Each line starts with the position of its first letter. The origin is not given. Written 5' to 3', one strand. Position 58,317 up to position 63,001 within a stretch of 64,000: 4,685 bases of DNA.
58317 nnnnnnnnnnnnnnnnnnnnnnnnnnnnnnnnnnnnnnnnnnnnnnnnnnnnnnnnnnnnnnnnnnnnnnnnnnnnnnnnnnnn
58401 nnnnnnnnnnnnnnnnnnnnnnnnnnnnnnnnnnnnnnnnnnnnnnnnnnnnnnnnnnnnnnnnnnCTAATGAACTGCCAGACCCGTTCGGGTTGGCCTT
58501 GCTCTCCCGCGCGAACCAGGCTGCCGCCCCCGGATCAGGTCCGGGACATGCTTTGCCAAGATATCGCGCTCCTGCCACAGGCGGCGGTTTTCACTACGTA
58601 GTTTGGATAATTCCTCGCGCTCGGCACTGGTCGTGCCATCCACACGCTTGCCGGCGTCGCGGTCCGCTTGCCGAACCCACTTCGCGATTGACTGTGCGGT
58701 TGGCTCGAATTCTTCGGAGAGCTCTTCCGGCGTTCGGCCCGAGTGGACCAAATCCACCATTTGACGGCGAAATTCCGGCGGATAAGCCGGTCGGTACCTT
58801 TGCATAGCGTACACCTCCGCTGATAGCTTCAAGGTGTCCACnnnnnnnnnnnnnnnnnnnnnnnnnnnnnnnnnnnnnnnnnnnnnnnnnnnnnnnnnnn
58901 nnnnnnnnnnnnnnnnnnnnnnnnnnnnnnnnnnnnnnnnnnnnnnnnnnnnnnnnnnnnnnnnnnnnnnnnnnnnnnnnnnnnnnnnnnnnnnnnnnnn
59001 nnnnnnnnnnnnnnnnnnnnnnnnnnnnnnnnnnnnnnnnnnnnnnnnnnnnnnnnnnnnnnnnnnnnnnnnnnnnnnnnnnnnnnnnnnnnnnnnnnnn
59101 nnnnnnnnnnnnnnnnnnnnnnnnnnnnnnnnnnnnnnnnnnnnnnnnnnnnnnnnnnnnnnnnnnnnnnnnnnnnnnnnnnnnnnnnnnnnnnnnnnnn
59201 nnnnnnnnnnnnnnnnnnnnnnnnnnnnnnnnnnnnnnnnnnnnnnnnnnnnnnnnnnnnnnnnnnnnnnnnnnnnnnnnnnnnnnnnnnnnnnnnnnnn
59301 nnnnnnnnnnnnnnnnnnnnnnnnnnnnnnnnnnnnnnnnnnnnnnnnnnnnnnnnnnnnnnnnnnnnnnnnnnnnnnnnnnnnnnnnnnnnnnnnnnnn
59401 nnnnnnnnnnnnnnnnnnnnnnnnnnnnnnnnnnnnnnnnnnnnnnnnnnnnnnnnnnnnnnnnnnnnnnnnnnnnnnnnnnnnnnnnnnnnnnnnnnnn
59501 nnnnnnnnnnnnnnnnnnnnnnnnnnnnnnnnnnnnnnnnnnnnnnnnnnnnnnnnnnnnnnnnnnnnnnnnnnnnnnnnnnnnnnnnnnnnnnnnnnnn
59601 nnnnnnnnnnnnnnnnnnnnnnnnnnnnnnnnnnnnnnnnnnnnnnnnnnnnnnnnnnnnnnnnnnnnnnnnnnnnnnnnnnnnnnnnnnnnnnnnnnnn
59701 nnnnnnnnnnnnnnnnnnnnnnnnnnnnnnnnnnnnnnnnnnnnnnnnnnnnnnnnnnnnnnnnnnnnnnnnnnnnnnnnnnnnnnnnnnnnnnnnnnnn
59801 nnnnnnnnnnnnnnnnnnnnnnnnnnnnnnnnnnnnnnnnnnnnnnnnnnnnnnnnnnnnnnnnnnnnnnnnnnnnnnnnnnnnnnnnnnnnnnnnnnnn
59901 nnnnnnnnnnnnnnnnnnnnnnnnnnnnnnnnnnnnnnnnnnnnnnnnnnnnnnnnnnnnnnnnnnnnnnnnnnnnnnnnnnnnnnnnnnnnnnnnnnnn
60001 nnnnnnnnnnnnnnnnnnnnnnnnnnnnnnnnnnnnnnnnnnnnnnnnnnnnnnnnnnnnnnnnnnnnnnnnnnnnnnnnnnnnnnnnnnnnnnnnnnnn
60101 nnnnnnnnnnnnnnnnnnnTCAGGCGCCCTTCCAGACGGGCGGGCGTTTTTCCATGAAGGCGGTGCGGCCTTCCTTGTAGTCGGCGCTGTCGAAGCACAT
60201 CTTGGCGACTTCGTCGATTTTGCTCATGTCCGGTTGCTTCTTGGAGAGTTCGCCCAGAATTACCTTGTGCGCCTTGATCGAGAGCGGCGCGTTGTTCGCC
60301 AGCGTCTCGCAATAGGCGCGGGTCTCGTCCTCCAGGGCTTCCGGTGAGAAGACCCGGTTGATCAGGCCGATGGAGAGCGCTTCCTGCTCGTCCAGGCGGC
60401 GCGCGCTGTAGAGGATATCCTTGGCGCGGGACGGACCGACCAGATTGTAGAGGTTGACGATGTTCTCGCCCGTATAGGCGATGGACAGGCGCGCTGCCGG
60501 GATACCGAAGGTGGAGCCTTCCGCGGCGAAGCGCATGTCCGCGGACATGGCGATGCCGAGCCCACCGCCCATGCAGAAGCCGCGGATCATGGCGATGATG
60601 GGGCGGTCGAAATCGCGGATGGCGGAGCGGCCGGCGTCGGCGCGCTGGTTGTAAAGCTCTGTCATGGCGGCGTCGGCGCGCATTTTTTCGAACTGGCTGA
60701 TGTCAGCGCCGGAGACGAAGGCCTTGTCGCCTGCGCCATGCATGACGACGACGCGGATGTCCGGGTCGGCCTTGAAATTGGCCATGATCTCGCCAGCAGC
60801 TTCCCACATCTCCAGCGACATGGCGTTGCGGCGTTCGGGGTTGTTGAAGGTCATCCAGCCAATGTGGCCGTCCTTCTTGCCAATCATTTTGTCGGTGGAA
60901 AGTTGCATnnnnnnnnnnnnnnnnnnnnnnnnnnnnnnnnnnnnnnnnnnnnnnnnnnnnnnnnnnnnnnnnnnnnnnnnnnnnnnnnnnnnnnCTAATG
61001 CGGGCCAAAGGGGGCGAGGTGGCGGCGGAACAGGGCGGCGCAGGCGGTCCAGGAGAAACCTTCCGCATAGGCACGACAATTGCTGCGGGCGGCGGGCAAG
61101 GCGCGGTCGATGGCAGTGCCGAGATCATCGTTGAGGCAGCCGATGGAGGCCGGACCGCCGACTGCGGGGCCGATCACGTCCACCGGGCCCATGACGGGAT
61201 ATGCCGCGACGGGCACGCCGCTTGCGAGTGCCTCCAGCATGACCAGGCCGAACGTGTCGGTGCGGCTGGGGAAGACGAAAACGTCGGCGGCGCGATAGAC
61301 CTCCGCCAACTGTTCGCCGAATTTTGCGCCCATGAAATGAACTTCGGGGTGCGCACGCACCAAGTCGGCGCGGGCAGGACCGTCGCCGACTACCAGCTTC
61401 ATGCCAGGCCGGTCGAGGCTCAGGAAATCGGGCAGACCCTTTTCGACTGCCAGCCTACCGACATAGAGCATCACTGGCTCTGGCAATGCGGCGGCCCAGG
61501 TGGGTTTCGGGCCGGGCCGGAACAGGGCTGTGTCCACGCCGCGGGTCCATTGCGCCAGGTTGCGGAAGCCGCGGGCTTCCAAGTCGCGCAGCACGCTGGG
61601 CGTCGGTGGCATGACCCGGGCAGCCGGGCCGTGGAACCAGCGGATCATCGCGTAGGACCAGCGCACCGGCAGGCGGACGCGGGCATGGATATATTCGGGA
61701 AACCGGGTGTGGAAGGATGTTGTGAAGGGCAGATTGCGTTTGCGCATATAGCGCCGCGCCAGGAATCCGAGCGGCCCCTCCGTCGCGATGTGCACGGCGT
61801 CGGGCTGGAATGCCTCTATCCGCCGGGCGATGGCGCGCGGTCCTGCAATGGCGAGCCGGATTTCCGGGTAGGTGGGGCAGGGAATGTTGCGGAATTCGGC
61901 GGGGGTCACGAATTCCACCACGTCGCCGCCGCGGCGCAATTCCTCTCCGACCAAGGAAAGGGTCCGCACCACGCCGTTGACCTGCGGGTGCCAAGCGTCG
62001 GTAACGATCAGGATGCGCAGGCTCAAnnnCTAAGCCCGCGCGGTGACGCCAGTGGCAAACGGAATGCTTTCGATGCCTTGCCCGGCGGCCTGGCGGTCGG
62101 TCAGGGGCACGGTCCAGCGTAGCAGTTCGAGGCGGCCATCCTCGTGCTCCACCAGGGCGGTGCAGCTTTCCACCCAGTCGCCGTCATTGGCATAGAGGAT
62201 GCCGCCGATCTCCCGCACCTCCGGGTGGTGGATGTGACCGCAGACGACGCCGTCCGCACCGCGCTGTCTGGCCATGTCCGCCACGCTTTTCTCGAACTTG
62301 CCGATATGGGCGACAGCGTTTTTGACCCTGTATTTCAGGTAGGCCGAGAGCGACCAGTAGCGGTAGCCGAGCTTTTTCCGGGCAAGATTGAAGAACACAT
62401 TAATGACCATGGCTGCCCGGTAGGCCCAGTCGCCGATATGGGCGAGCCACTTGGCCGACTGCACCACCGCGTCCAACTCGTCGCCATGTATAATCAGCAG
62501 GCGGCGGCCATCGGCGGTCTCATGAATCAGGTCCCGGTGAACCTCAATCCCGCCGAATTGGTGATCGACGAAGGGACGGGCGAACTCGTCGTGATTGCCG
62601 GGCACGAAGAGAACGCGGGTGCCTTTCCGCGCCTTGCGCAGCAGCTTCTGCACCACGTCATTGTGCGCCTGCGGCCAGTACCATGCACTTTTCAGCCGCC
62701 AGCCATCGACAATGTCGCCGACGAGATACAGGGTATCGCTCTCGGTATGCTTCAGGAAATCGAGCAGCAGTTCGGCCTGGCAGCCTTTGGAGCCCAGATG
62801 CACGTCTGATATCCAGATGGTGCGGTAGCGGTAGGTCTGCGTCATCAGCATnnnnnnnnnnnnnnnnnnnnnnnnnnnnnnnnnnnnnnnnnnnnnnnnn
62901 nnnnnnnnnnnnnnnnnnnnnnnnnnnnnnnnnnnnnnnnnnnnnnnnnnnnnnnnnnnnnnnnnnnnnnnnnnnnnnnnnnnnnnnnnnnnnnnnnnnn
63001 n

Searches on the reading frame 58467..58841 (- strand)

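Call 85: search_protein_families(library=pfam, proteins=[window:58467-58841:-], max_evalue=0.01)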
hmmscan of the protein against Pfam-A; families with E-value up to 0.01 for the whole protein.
window:58467-58841:- (124 aa): 1 family
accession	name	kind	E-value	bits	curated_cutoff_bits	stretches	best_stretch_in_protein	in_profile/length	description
PF01527.26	HTH_Tnp_1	-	2.1e-06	28.3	24.1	1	19-88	6-70/75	Transposase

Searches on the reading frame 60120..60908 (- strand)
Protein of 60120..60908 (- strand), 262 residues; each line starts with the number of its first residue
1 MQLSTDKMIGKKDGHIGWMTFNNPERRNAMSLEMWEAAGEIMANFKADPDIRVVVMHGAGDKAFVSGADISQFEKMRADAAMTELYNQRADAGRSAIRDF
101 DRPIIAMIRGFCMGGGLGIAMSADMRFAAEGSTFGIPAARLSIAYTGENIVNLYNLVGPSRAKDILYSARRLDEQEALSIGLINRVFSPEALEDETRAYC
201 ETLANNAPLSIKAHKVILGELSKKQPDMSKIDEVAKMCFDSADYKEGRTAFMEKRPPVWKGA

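Call 85: search_protein_families(library=pfam, proteins=[window:60120-60908:-], max_evalue=0.01)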
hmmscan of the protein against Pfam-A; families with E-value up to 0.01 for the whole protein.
window:60120-60908:- (262 aa): 2 families
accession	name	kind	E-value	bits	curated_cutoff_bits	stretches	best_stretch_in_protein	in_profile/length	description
PF00378.25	ECH_1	-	2.9e-49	168.1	27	1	15-261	5-250/251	Enoyl-CoA hydratase/isomerase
PF16113.10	ECH_2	-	2.5e-26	93.4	27.2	1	16-224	1-205/335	Enoyl-CoA hydratase/isomerase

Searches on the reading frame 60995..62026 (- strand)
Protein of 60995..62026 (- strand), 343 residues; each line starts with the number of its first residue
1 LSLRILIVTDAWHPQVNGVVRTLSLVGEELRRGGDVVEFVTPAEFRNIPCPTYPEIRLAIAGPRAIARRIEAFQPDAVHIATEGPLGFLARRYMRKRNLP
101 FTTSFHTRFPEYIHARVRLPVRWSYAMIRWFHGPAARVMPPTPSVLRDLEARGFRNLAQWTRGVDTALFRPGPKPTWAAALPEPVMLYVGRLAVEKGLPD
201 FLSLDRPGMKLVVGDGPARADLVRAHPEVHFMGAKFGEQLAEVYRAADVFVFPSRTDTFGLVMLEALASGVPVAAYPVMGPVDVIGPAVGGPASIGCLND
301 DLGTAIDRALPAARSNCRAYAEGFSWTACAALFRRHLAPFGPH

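Call 85: search_protein_families(library=pfam, proteins=[window:60995-62026:-], max_evalue=0.01)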
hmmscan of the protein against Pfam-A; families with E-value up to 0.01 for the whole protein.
window:60995-62026:- (343 aa): 5 families
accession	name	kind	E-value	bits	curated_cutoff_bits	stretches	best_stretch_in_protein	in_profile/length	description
PF13439.12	Glyco_transf_4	-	1.2e-20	74.6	28.5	1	16-167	1-169/170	Glycosyltransferase Family 4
PF13692.12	Glyco_trans_1_4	-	4.5e-19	69.5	27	1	184-289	2-119/142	Glycosyl transferases group 1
PF00534.26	Glycos_transf_1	-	5e-18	65.7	26.4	1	181-310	13-156/172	Glycosyl transferases group 1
PF13579.12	Glyco_trans_4_4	-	9.4e-10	39.5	29.7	1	18-156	2-149/158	Glycosyl transferase 4-like domain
PF20706.3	GT4-conflict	-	2.4e-07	30.5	26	1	238-273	273-308/385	Family 4 Glycosyltransferase in conflict systems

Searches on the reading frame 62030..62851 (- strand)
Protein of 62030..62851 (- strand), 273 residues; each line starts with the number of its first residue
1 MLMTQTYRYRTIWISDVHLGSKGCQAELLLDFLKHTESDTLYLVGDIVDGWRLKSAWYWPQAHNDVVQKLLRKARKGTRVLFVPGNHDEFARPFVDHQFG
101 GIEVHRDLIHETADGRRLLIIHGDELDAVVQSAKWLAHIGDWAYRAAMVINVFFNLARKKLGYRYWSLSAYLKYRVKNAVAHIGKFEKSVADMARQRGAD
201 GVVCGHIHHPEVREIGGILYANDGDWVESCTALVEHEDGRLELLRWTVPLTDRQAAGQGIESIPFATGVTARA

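Call 85: search_protein_families(library=pfam, proteins=[window:62030-62851:-], max_evalue=0.01)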
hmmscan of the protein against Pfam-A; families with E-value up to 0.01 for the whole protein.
window:62030-62851:- (273 aa): 2 families
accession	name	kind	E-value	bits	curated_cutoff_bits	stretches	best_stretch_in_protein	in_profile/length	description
PF12850.12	Metallophos_2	-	8.4e-13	49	27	2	175-226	81-135/154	Calcineurin-like phosphoesterase superfamily domain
PF00149.33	Metallophos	-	3.6e-12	47.6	21.5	1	10-210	2-191/191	Calcineurin-like phosphoesterase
